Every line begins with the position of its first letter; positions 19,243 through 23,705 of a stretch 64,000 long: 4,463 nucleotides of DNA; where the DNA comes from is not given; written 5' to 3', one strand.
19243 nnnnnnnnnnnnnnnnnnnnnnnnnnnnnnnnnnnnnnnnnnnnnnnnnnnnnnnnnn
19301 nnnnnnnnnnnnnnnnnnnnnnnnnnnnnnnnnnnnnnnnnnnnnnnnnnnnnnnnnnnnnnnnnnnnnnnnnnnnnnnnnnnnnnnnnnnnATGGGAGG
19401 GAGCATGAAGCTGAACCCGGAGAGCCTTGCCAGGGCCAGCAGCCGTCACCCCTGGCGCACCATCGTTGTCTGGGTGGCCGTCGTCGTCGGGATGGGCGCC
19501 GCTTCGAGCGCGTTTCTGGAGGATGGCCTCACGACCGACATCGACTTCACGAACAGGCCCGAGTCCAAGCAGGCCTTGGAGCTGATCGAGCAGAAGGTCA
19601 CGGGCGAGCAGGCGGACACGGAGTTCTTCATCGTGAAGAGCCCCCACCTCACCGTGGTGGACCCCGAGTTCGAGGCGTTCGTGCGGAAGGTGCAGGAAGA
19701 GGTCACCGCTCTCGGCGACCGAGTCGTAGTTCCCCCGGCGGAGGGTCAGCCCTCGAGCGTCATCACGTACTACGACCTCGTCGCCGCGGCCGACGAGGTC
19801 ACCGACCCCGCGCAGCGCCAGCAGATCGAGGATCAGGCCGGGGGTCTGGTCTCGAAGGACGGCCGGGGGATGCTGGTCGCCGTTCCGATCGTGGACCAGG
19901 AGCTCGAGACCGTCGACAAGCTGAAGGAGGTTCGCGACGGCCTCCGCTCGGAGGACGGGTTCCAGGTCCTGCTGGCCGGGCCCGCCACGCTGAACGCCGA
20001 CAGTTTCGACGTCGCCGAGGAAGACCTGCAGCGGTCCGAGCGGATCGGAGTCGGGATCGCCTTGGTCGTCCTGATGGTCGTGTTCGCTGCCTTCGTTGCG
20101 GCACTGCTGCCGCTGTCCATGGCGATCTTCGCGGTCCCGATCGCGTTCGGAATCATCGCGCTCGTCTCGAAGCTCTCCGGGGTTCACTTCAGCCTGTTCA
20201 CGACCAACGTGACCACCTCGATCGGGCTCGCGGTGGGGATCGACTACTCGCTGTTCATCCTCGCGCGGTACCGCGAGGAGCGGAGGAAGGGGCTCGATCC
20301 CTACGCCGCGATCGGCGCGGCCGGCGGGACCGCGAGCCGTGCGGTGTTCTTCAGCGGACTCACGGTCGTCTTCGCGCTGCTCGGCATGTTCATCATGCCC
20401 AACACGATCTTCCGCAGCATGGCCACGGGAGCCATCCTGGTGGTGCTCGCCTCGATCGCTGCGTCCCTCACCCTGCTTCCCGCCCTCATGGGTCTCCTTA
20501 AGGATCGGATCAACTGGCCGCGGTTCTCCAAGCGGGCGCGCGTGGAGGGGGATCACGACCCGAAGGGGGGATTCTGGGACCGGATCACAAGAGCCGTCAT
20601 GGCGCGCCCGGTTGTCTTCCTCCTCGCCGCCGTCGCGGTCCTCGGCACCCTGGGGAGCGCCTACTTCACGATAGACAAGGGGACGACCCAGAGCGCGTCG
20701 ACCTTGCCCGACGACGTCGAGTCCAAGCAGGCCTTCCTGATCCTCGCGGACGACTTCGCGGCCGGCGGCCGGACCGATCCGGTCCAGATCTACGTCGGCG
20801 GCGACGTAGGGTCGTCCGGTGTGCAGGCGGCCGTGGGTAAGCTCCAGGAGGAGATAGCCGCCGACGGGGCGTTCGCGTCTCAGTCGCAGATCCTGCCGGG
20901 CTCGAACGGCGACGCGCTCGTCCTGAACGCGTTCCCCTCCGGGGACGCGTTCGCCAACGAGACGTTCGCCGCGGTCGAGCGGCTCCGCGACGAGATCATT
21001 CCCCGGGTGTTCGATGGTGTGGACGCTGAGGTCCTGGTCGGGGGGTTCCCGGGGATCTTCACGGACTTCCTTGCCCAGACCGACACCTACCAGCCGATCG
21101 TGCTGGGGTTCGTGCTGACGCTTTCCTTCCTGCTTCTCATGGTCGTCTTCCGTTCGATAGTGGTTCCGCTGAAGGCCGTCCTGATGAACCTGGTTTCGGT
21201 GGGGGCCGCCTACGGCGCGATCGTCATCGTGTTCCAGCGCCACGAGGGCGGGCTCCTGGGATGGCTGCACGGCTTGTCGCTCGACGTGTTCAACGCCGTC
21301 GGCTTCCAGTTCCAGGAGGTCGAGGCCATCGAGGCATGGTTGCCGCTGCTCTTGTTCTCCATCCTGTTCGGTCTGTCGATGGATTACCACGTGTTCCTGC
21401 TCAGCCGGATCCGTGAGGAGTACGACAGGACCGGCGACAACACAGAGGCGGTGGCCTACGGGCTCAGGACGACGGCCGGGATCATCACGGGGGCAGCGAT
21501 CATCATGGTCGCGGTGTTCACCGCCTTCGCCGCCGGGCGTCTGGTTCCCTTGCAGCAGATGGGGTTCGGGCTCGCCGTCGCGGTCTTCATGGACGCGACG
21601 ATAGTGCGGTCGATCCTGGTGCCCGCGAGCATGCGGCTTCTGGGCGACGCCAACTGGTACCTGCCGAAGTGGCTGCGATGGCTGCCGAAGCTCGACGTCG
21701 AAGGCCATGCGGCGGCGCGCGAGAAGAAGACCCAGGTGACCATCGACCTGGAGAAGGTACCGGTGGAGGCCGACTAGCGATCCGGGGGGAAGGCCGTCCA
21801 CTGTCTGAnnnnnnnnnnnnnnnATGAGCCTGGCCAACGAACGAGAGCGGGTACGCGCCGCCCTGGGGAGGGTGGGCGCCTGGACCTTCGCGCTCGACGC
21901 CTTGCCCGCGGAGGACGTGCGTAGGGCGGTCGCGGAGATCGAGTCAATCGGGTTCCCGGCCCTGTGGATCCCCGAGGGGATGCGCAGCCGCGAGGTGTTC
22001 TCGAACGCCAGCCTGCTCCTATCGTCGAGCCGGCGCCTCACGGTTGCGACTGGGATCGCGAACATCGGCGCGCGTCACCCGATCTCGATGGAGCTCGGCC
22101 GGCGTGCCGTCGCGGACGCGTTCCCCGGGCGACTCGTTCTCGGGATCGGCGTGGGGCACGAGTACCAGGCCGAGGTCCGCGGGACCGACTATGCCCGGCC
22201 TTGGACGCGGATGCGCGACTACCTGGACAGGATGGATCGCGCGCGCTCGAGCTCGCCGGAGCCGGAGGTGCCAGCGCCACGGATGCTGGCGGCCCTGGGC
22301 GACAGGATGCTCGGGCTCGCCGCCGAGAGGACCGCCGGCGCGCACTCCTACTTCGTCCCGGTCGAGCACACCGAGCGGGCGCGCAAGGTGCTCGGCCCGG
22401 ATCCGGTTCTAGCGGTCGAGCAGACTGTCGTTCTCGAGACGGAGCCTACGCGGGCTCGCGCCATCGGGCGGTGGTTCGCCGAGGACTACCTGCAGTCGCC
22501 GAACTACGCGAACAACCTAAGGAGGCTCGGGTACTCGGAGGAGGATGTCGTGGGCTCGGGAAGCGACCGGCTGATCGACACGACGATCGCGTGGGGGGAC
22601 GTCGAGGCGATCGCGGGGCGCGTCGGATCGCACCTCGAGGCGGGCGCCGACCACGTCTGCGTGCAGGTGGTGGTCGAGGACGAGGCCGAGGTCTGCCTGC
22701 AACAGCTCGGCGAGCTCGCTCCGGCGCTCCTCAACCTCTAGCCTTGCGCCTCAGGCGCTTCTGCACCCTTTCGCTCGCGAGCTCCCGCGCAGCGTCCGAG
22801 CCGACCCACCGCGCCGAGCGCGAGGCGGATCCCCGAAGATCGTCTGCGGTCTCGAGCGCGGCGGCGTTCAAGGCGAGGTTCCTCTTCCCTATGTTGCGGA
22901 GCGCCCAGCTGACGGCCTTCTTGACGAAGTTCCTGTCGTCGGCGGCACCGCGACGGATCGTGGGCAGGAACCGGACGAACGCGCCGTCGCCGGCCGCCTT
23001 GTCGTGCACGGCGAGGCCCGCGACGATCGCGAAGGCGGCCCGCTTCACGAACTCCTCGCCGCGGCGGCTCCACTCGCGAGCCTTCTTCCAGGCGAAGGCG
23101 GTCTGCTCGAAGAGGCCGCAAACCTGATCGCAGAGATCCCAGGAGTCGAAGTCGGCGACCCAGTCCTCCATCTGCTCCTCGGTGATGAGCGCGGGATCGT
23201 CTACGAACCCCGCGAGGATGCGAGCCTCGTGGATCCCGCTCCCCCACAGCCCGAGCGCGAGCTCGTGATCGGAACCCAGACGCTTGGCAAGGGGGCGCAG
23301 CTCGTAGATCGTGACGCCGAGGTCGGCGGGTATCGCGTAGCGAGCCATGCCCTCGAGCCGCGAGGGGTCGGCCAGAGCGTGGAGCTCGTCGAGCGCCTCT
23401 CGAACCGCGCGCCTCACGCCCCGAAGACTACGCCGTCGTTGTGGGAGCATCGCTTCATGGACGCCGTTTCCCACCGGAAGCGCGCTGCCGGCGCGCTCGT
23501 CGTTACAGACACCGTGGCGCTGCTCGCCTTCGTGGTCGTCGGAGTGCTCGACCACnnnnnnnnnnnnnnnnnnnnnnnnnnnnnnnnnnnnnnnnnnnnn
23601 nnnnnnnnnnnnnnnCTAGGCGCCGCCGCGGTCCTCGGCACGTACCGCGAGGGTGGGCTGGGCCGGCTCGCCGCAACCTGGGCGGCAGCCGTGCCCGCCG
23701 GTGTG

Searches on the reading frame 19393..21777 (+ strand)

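Call 14: search_protein_families(library=pfam, proteins=[window:19393-21777:+], max_evalue=0.00001)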
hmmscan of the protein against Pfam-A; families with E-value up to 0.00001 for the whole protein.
window:19393-21777:+ (794 aa): 1 family
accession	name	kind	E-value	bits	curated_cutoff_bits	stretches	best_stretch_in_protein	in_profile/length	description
PF03176.21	MMPL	-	1.9e-86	290.5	20.5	3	57-407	8-331/333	MMPL family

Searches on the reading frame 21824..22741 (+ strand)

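Call 47: search_protein_families(library=pfam, proteins=[window:21824-22741:+], max_evalue=0.0001)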
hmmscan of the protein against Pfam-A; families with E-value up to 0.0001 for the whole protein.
window:21824-22741:+ (305 aa): 1 family
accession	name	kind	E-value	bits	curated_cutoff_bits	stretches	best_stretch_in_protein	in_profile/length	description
PF00296.26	Bac_luciferase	-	4.7e-18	66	27.9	1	28-276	21-313/314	Luciferase-like monooxygenase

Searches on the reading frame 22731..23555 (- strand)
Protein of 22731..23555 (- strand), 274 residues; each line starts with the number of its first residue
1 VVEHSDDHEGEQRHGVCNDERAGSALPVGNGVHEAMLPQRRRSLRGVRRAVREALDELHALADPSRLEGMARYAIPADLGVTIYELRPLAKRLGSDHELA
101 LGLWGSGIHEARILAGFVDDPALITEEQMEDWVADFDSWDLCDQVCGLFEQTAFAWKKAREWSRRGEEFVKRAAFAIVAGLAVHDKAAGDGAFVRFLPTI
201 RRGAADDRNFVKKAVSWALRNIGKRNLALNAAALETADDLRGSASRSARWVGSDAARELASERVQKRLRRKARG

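Call 47: search_protein_families(library=pfam, proteins=[window:22731-23555:-], max_evalue=0.0001)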
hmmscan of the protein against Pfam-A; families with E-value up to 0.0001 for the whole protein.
window:22731-23555:- (274 aa): 1 family
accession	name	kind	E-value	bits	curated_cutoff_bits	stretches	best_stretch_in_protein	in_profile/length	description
PF08713.17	DNA_alkylation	-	9e-29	101.1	21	1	56-256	3-210/213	DNA alkylation repair enzyme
